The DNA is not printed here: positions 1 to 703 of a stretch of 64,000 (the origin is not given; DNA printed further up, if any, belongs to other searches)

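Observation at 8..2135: Tandem trio of collagen-like (G-X-Y) lipoproteins with a shared C-terminal beta-domain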

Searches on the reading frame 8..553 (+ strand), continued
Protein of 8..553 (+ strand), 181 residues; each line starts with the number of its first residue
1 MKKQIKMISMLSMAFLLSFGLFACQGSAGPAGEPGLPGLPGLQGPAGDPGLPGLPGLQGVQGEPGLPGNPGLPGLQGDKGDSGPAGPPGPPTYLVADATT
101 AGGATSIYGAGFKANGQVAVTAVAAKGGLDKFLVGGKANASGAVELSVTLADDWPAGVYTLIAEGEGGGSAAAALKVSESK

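Call 58: find_encoding_contigs(protein=P0046, flank=8000, max_places=2)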
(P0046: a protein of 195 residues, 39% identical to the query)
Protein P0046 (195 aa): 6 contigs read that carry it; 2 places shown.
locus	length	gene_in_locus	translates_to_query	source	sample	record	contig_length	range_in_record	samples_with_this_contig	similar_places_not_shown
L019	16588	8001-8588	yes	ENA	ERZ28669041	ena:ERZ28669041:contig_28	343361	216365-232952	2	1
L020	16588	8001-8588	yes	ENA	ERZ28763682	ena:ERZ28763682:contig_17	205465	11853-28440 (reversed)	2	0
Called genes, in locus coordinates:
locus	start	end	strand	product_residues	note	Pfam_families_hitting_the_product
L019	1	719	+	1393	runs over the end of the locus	PF01804:Penicil_amidase, PF02129:Peptidase_S15, PF08530:PepX_C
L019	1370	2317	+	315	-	PF03462:PCRF, PF00472:RF-1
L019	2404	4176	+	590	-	PF00496:SBP_bac_5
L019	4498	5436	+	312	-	PF19300:BPD_transp_1_N, PF00528:BPD_transp_1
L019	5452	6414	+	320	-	PF12911:OppC_N, PF00528:BPD_transp_1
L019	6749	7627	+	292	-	PF02739:5_3_exonuc_N, PF01367:5_3_exonuc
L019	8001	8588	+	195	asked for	PF01391:Collagen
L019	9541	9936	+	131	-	-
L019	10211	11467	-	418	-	PF00571:CBS, PF03471:CorC_HlyC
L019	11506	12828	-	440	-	PF00483:NTP_transferase, PF02348:CTP_transf_3 (weak), PF12804:NTP_transf_3, PF25084:LbH_EIF2B, PF00132:Hexapep, PF25087:GMPPB_C (weak), PF00132:Hexapep (weak)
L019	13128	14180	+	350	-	PF00389:2-Hacid_dh, PF02826:2-Hacid_dh_C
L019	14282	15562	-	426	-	PF07690:MFS_1, PF12832:MFS_1_like (weak), PF07690:MFS_1 (weak)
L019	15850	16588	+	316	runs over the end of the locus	PF05598:DUF772, PF01609:DDE_Tnp_1, PF13612:DDE_Tnp_1_3 (faint)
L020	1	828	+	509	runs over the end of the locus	PF13701:DDE_Tnp_1_4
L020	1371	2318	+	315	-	PF03462:PCRF, PF00472:RF-1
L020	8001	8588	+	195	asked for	PF01391:Collagen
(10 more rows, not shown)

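Call 59: find_encoding_contigs(protein=P0071, flank=8000, max_places=2)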
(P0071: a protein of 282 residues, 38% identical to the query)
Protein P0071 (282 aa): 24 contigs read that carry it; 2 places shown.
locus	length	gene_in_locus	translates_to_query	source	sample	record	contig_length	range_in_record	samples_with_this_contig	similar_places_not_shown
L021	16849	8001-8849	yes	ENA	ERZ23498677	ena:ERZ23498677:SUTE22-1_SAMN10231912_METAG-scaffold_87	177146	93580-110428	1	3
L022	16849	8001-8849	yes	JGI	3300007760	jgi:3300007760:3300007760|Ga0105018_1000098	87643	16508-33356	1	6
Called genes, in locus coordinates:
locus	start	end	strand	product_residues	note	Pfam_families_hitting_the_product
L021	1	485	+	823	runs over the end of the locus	PF17764:PriA_3primeBD, PF00270:DEAD, PF04851:ResIII, PF18319:Zn_ribbon_PriA, PF00271:Helicase_C (weak), PF18074:PriA_C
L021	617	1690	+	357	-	PF03462:PCRF, PF00472:RF-1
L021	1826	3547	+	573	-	PF00496:SBP_bac_5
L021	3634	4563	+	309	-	PF19300:BPD_transp_1_N, PF00528:BPD_transp_1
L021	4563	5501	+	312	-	PF12911:OppC_N, PF00528:BPD_transp_1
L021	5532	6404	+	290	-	PF02739:5_3_exonuc_N, PF01367:5_3_exonuc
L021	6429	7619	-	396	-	PF01699:Na_Ca_ex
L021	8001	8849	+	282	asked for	PF01391:Collagen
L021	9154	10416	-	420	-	PF00571:CBS, PF03471:CorC_HlyC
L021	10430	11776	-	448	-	PF00483:NTP_transferase, PF01128:IspD, PF01983:CofC (weak), PF02348:CTP_transf_3, PF12804:NTP_transf_3, PF25084:LbH_EIF2B, PF24894:Hexapep_GlmU (weak), PF00132:Hexapep (weak), +1 more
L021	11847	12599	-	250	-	PF00106:adh_short, PF13561:adh_short_C2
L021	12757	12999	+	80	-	-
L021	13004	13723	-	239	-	PF00561:Abhydrolase_1, PF12146:Hydrolase_4, PF12697:Abhydrolase_6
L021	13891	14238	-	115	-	PF09860:DUF2087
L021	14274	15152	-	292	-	PF09754:PAC2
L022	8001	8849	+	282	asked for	PF01391:Collagen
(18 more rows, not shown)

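Call 81: list_cluster_members(proteins=[P0048, P0071, P0094, P0109, P0104, P0076, P0046, P0078, P0282, P0083])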
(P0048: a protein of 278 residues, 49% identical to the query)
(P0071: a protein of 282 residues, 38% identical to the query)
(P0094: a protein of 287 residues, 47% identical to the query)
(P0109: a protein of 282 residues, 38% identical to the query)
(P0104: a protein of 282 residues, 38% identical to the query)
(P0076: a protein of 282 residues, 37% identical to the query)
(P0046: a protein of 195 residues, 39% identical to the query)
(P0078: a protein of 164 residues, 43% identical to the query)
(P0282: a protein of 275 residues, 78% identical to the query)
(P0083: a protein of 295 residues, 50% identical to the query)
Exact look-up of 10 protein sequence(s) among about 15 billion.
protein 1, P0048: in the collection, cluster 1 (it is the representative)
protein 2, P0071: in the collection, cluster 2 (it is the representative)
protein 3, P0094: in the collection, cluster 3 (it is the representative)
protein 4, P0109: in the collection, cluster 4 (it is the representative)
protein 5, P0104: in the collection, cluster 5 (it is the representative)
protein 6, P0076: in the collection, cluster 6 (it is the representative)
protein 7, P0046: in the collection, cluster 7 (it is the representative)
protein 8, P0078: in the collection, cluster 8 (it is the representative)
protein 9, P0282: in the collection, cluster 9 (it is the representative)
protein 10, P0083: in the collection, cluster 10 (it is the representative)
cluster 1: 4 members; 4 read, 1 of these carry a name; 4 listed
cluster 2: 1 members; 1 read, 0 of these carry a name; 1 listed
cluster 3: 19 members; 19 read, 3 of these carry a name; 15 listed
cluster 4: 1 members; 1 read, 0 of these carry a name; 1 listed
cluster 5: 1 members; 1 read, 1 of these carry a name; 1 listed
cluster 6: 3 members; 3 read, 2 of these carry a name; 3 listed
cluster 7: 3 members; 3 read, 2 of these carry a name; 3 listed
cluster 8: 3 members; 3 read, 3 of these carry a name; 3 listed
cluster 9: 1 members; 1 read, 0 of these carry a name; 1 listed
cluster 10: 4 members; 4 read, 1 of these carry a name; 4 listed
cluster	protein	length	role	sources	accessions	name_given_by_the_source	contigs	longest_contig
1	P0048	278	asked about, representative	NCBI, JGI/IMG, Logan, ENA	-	-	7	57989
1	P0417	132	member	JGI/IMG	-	hypothetical protein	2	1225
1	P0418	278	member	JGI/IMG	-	-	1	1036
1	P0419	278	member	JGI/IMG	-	-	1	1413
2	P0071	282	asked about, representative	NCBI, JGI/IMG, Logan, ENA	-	-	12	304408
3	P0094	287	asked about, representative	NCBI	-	-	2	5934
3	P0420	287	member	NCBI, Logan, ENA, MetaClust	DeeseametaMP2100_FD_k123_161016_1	\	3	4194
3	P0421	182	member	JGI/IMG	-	hypothetical protein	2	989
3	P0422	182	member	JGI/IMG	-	hypothetical protein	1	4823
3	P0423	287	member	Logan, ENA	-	-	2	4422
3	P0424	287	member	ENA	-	-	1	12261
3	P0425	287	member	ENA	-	-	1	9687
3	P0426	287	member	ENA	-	-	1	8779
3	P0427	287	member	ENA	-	-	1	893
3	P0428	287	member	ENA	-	-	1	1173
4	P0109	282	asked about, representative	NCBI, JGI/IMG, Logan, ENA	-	-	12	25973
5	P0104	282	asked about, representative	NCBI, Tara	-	strand:- start:135 stop:983 length:849 start_codon:yes stop_codon:yes gene_type:complete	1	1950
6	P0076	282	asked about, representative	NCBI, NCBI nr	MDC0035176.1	collagen-like protein [Chloroflexi bacterium] | collagen-like protein [Chloroflexota bacterium]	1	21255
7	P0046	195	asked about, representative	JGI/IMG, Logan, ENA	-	hypothetical protein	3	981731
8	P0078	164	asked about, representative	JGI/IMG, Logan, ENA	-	hypothetical protein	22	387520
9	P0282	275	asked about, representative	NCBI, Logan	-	-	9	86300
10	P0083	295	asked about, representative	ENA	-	-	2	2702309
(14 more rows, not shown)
